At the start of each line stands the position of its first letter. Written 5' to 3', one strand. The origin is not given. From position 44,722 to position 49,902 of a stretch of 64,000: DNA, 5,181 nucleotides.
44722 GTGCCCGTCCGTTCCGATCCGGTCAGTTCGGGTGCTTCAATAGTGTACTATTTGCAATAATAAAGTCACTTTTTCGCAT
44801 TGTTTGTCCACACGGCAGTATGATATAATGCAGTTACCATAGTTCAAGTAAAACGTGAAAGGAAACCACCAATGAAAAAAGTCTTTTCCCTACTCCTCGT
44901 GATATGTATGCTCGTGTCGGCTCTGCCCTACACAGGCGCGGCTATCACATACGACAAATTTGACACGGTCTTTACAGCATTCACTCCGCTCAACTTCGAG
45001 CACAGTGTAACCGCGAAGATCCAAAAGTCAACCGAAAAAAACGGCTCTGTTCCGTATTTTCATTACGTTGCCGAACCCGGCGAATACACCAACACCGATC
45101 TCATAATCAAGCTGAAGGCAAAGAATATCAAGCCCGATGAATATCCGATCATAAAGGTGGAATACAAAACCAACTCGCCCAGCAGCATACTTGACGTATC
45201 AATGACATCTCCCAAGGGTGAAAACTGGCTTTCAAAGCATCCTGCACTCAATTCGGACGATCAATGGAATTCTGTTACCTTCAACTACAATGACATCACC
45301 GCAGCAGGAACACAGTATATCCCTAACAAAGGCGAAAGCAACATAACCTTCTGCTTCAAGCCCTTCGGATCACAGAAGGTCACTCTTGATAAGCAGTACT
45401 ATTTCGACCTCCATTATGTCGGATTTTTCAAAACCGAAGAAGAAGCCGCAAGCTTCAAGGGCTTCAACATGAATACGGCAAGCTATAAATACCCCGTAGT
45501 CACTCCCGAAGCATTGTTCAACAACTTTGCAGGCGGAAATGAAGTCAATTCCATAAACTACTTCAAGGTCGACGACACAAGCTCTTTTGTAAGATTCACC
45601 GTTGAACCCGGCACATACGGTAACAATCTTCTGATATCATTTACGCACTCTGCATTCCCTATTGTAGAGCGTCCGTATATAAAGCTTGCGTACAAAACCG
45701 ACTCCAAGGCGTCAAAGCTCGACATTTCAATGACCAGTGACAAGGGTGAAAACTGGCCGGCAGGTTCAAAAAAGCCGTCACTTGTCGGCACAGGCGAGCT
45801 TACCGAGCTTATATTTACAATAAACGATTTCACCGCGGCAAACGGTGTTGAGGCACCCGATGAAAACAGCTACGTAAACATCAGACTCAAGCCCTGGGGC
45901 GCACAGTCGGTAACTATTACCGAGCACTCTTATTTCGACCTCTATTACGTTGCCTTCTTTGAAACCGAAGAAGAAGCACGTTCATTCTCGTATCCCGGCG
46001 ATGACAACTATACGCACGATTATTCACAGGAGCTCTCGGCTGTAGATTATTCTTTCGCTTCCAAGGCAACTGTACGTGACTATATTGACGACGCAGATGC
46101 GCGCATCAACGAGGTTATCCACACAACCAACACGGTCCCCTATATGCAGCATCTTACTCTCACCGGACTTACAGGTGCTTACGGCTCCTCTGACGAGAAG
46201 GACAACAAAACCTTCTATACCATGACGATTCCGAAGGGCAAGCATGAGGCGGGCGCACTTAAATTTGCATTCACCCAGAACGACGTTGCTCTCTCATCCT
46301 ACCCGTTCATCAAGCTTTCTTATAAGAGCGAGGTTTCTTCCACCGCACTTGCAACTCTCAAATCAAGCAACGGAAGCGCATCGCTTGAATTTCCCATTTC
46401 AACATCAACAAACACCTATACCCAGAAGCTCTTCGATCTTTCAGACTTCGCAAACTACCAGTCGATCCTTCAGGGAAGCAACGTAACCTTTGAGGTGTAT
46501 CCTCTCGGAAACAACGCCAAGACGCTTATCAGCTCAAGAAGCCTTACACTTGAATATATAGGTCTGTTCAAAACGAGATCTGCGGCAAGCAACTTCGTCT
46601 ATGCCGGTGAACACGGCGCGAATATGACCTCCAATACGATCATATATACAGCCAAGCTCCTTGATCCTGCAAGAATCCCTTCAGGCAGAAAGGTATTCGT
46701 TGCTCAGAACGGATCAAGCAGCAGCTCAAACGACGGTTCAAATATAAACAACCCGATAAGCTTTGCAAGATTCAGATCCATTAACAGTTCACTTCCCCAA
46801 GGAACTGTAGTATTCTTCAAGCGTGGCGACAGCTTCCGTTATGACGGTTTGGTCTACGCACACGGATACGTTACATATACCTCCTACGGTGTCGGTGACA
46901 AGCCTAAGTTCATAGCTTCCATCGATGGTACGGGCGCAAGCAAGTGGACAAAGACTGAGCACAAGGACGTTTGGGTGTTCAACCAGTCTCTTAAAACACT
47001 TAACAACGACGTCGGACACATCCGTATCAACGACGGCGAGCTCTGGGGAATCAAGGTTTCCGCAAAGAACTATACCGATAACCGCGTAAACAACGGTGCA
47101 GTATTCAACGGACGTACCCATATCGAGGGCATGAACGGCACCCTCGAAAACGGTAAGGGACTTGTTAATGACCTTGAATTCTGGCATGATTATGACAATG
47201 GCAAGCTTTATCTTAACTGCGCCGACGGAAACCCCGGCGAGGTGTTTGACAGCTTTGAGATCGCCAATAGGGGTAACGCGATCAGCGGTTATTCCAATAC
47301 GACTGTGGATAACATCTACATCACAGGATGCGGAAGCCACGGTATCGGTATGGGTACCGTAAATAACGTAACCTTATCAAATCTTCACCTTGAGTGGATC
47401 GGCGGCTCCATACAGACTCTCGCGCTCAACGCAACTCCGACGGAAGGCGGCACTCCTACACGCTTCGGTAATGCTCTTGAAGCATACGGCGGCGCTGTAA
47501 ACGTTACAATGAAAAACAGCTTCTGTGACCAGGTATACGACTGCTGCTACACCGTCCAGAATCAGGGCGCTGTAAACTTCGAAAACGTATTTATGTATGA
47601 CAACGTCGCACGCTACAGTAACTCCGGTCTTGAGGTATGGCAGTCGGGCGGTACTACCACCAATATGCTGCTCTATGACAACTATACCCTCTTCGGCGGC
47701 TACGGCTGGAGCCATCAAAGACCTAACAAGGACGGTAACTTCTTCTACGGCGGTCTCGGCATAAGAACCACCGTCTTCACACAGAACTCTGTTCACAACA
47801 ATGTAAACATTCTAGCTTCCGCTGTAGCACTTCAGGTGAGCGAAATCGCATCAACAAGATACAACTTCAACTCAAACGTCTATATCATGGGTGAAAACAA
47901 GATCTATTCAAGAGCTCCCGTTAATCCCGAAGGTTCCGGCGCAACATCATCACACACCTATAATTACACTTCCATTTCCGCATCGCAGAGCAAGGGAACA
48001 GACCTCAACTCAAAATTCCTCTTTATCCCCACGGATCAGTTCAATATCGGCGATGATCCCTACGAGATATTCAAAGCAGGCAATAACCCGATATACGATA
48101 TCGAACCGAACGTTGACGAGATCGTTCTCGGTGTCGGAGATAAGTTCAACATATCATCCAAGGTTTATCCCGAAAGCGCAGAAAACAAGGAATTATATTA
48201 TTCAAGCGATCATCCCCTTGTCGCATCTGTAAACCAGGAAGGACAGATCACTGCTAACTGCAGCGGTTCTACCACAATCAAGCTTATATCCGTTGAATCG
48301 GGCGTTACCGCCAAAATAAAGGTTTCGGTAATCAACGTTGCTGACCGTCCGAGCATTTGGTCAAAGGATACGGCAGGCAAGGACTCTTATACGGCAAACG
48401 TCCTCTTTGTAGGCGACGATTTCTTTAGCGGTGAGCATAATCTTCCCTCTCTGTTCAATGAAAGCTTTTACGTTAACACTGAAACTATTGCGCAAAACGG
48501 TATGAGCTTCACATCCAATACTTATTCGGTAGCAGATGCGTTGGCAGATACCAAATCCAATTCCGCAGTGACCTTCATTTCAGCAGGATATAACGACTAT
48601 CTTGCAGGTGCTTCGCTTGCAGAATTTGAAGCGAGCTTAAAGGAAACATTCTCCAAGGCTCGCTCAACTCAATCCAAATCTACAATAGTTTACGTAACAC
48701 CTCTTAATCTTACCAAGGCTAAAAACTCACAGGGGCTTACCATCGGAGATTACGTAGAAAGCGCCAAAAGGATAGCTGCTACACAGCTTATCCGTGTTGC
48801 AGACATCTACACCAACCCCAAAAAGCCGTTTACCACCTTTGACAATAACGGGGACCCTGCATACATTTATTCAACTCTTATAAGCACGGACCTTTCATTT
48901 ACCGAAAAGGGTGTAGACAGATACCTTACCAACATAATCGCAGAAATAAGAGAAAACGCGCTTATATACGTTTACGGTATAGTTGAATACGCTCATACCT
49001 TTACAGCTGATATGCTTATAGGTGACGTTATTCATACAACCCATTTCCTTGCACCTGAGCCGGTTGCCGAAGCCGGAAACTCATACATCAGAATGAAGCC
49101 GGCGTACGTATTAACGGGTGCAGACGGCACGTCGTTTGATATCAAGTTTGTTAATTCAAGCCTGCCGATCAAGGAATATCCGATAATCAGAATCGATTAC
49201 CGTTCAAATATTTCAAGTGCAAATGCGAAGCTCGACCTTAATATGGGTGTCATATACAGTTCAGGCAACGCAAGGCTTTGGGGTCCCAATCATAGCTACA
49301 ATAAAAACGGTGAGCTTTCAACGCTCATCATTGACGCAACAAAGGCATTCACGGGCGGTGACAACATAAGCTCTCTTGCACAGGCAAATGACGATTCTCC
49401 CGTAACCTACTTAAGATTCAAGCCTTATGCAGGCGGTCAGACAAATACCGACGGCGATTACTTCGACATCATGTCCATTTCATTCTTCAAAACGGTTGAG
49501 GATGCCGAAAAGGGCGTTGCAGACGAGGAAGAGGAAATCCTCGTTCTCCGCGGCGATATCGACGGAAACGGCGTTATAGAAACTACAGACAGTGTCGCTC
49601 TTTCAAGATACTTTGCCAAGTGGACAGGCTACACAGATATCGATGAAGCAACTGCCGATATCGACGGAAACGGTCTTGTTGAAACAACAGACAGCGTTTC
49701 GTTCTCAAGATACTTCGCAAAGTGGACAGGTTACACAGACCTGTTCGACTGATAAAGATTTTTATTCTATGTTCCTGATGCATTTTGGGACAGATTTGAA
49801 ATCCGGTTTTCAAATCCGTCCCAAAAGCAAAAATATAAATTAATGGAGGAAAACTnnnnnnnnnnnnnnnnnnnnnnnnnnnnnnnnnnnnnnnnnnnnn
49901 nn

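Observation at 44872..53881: The family switches from SLH to dockerin anchoring; two adjacent dockerin proteins with no cohesin partner in the window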

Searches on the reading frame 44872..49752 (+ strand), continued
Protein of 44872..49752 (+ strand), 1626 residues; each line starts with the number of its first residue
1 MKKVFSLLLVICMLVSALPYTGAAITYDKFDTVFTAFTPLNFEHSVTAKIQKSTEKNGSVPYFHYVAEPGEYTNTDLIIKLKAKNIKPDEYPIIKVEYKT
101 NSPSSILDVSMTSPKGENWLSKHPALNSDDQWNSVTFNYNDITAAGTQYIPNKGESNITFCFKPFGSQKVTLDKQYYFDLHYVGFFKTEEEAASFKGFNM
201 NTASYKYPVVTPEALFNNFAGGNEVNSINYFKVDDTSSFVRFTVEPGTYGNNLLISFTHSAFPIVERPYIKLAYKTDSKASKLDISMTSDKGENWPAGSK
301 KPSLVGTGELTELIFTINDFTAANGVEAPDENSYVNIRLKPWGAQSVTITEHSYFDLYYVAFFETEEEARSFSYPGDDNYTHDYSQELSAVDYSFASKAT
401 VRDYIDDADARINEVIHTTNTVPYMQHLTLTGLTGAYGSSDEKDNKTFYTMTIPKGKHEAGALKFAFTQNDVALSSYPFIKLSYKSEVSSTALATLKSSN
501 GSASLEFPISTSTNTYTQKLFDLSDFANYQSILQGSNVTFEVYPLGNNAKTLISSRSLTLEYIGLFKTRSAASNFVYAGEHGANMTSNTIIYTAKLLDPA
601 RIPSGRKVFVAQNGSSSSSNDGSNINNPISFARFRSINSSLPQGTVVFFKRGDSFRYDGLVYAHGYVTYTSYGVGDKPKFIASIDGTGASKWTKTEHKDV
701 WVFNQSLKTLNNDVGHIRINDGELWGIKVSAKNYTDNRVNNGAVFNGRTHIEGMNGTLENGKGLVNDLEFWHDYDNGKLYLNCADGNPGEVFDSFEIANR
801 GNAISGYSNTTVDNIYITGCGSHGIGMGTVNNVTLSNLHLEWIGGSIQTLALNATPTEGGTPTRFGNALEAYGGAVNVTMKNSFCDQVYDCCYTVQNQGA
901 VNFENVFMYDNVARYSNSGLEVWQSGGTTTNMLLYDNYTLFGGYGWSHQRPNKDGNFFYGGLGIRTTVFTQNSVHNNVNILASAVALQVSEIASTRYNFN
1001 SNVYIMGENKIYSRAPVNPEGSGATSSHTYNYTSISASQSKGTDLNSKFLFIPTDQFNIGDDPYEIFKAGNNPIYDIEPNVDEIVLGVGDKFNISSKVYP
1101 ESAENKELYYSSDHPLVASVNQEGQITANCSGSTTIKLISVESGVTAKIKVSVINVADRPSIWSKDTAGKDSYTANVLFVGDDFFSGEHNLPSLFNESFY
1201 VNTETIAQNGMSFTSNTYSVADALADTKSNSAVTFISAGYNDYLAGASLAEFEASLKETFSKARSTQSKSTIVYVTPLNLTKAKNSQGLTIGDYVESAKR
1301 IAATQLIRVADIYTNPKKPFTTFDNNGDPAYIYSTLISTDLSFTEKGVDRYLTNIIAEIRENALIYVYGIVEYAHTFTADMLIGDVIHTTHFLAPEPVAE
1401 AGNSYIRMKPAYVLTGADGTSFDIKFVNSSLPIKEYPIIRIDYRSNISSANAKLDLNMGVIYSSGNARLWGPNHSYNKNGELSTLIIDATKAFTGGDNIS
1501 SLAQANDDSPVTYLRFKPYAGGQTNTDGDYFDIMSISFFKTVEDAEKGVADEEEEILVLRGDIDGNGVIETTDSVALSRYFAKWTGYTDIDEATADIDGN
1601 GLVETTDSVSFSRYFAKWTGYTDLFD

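Call 83: find_encoding_contigs(protein=P0005, flank=10000, max_places=2)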
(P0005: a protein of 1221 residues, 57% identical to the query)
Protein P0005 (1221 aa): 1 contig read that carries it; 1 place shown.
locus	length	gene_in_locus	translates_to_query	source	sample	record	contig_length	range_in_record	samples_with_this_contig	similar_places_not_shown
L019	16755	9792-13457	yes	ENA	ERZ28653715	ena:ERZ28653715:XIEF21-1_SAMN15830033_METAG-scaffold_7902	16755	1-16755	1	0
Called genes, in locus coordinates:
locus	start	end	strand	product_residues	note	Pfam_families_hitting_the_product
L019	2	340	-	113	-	?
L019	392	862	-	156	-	PF00177:Ribosomal_S7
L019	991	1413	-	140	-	PF00164:Ribosom_S12_S23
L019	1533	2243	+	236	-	PF06971:Put_DNA-bind_N, PF01408:GFO_IDH_MocA (weak), PF02629:CoA_binding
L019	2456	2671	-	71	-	PF12844:HTH_19, PF13560:HTH_31, PF01381:HTH_3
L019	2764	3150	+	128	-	PF02481:DNA_processg_A (faint), PF10686:YAcAr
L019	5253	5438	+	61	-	-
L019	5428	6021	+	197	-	PF02163:Peptidase_M50 (weak)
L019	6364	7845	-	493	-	-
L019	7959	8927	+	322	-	PF01207:Dus, PF00977:His_biosynth (weak)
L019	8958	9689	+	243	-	PF20772:TACO1_YebC_N, PF01709:Transcrip_reg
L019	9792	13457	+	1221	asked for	PF21540:Choline_bind_4 (weak)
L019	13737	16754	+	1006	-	?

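Call 84: find_encoding_contigs(protein=P0007, flank=10000, max_places=2)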
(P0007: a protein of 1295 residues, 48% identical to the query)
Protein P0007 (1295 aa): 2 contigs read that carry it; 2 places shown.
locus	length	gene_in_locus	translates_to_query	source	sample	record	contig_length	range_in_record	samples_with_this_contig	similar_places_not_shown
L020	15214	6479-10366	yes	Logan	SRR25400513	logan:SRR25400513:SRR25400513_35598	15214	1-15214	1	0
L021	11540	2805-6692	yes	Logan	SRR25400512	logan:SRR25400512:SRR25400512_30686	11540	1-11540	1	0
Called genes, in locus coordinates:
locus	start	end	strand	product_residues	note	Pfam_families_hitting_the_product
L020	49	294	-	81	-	-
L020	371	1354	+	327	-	PF20511:PMI_typeI_cat, PF07883:Cupin_2 (faint), PF21621:MPI_cupin_dom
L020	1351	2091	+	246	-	PF05175:MTS, PF03602:Cons_hypoth95, PF02475:TRM5-TYW2_MTfase (weak), PF13847:Methyltransf_31, PF13649:Methyltransf_25 (weak)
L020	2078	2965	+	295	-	PF00590:TP_methylase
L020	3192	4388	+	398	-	PF02504:FA_synthesis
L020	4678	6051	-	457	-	PF00092:VWA, PF13519:VWA_2, PF27268:CsxB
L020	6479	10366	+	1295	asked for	-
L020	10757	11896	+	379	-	PF13458:Peripla_BP_6, PF01094:ANF_receptor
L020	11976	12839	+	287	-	PF02653:BPD_transp_2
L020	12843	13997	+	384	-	PF02653:BPD_transp_2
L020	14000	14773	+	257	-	PF00005:ABC_tran, PF13304:AAA_21 (faint)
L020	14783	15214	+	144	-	?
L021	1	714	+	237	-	?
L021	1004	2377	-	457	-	PF00092:VWA, PF13519:VWA_2, PF27268:CsxB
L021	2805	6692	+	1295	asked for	-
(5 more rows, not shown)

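Call 89: find_encoding_contigs(protein=P0003, flank=10000, max_places=2)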
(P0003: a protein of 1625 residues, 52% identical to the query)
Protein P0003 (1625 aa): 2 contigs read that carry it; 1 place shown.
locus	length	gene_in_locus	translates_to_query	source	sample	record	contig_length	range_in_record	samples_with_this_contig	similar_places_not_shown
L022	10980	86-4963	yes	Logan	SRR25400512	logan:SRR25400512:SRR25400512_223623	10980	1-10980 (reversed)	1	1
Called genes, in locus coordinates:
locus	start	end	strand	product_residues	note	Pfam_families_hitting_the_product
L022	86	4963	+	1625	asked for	PF02368:Big_2 (weak), PF13472:Lipase_GDSL_2, PF00404:Dockerin_1 (weak)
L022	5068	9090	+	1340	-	PF02368:Big_2, PF00657:Lipase_GDSL, PF13472:Lipase_GDSL_2, PF00404:Dockerin_1 (weak)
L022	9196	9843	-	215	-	PF12685:SpoIIIAH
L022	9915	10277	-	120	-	-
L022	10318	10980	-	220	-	?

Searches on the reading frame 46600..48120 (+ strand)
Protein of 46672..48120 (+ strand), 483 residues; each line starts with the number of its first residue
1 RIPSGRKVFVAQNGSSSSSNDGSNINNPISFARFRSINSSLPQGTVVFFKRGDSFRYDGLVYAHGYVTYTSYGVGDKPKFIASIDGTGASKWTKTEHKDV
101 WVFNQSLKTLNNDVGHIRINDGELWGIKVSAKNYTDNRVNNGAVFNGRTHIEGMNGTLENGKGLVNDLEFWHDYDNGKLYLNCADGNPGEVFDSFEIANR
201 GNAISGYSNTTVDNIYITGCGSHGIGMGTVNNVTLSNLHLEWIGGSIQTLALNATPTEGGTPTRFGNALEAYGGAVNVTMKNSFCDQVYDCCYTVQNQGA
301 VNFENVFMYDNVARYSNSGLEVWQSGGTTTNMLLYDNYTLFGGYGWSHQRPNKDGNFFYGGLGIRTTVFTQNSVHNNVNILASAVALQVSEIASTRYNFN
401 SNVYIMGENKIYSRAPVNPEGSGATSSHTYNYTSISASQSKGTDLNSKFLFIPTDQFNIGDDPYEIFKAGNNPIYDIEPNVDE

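Call 29: search_solved_structures(query=window:46672-48120:+, max_evalue=1)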
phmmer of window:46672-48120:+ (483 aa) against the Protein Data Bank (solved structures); distinct sequences matched with E-value up to 1: 0.

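Call 43: search_solved_structures(query=A4, max_evalue=10)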
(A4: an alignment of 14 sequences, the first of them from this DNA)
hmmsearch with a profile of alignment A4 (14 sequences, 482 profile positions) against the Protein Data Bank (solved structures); distinct sequences matched with E-value up to 10: 0.

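Call 49: predict_structure(alignment_id=A4)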
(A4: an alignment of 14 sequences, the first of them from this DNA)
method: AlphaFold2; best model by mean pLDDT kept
length: 506 residues; sequences in the alignment: 14
mean_pLDDT: 81.3   pTM: 0.85
mean pLDDT of the five models: 81.3, 77.5, 76.5, 76.4, 72.8
residues with pLDDT >= 90: 229; 70-90: 172; 50-70: 59; < 50: 46
segments of 3 or more residues with pLDDT < 50: 1-18, 275-283, 416-418, 493-506
pLDDT, mean of each block of 10 residues (from residue 1): 27 39 67 97 95 96 94 96 89 91 95 96 96 86 92 81 84 86 88 90 95 94 88 95 93 96 92 52 62 95 95 91 92 92 84 92 81 62 69 87 70 51 81 74 68 83 78 75 68 51 36
secondary structure, 60 per line:
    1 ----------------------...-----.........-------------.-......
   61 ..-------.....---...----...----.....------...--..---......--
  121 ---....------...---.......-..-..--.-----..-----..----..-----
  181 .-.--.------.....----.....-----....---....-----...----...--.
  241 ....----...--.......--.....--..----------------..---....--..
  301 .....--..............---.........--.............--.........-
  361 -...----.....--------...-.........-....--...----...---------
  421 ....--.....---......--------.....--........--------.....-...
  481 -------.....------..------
elements in order: E31-39 H55-62 E70-74 E78-80 E85-87 E92-96 E103-105 E116-118 E124-127 E140-143 E193-197 E202-206 H212-215 E219-222 E228-230 E235-237 E240-244 E249-251 E254-260 E263-267 E293-296 E299-305 E308-321 E325-333 E336-348 E351-359 E362-364 H369-373 E382-384 H386-390 E391-394 E396-399 E402-404 E409-411 E421-424 E427-431 E435-440 E449-453 H456-463 E472-476 H488-492

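Call 55: fold_search(model_id=the predicted structure, library=pdb)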
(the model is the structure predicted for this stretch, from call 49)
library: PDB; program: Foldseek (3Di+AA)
matches with E <= 10: 272; with E <= 0.001: 24
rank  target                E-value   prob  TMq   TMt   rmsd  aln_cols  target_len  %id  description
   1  3vst_A                3.0e-09  1.00  0.42  0.35   9.5       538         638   11  The complex structure of XylC with Tris (released 2013-02-27)
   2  6kqs_A                1.1e-07  1.00  0.31  0.26  12.0       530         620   12  Crystal Structure of GH136 lacto-N-biosidase from Eubacterium ramulus - selenomethionine derivative (released 2020-06-10)
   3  5mqp_C                1.2e-07  1.00  0.34  0.30  13.6       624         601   10  Glycoside hydrolase BT_1002 (released 2017-04-05)
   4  5mqp_A                1.3e-07  1.00  0.33  0.29  13.0       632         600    9  Glycoside hydrolase BT_1002 (released 2017-04-05)
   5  5mqp_E                5.2e-07  1.00  0.35  0.31  11.8       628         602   10  Glycoside hydrolase BT_1002 (released 2017-04-05)
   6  6kqt_A                1.0e-06  1.00  0.30  0.26  12.6       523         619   11  Crystal Structure of GH136 lacto-N-biosidase from Eubacterium ramulus - native protein (released 2020-06-10)
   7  5mqp_B                1.9e-06  1.00  0.37  0.32  10.7       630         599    9  Glycoside hydrolase BT_1002 (released 2017-04-05)
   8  7v6m_A                3.6e-05  1.00  0.33  0.30  11.7       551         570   11  Crystal structure of lacto-N-biosidase TnX from Tynzenella nexilis, lacto-N-biose complex (released 2022-02-09)
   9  8yk2_A                3.6e-05  1.00  0.24  0.20  17.6       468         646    9  Blood group B alpha-1,3-galactosidase AgaBb from Bifidobacterium bifidum, construct T7-tag_24-700 (released 2024-07-10)
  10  8yk3_A                5.2e-05  1.00  0.28  0.24  14.1       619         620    9  Blood group B alpha-1,3-galactosidase AgaBb from Bifidobacterium bifidum, construct T7-tag_24-673 (released 2024-07-10)
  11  7w1c_E                6.3e-05  0.99  0.22  0.19  17.9       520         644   10  Crystal structure of Klebsiella pneumoniae K1 capsule-specific polysaccharide lyase in a P1 crystal form (released 2022-05-18)
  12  7w1c_A                8.7e-05  0.99  0.23  0.19  17.7       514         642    9  Crystal structure of Klebsiella pneumoniae K1 capsule-specific polysaccharide lyase in a P1 crystal form (released 2022-05-18)
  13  5gqc_D                9.1e-05  1.00  0.38  0.34  10.2       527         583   12  Crystal structure of lacto-N-biosidase LnbX from Bifidobacterium longum subsp. longum, ligand-free form (released 2017-04-19)
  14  8yk2_B                1.2e-04  1.00  0.29  0.24  14.1       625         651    8  Blood group B alpha-1,3-galactosidase AgaBb from Bifidobacterium bifidum, construct T7-tag_24-700 (released 2024-07-10)
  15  7v6i_A                1.6e-04  1.00  0.27  0.24  12.1       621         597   10  Crystal structure of lacto-N-biosidase BsaX from Bifidobacterium saguini, lacto-N-biose complex (released 2022-02-09)
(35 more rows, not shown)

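Call 74: find_related_loci(query=A4, collection=metagenome_contigs, flank=10000)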
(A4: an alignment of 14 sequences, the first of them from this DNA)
Query A4 (506 aa) in metagenome_contigs; peptide patterns used: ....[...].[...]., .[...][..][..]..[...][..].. (x = any residue, [..] = any of these).
80 stretches matched a pattern; 1 encode a relative of the query (tblastn E <= 1e-3); 1 distinct loci.
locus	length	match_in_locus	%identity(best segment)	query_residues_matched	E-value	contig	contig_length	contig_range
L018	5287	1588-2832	32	69-466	1e-51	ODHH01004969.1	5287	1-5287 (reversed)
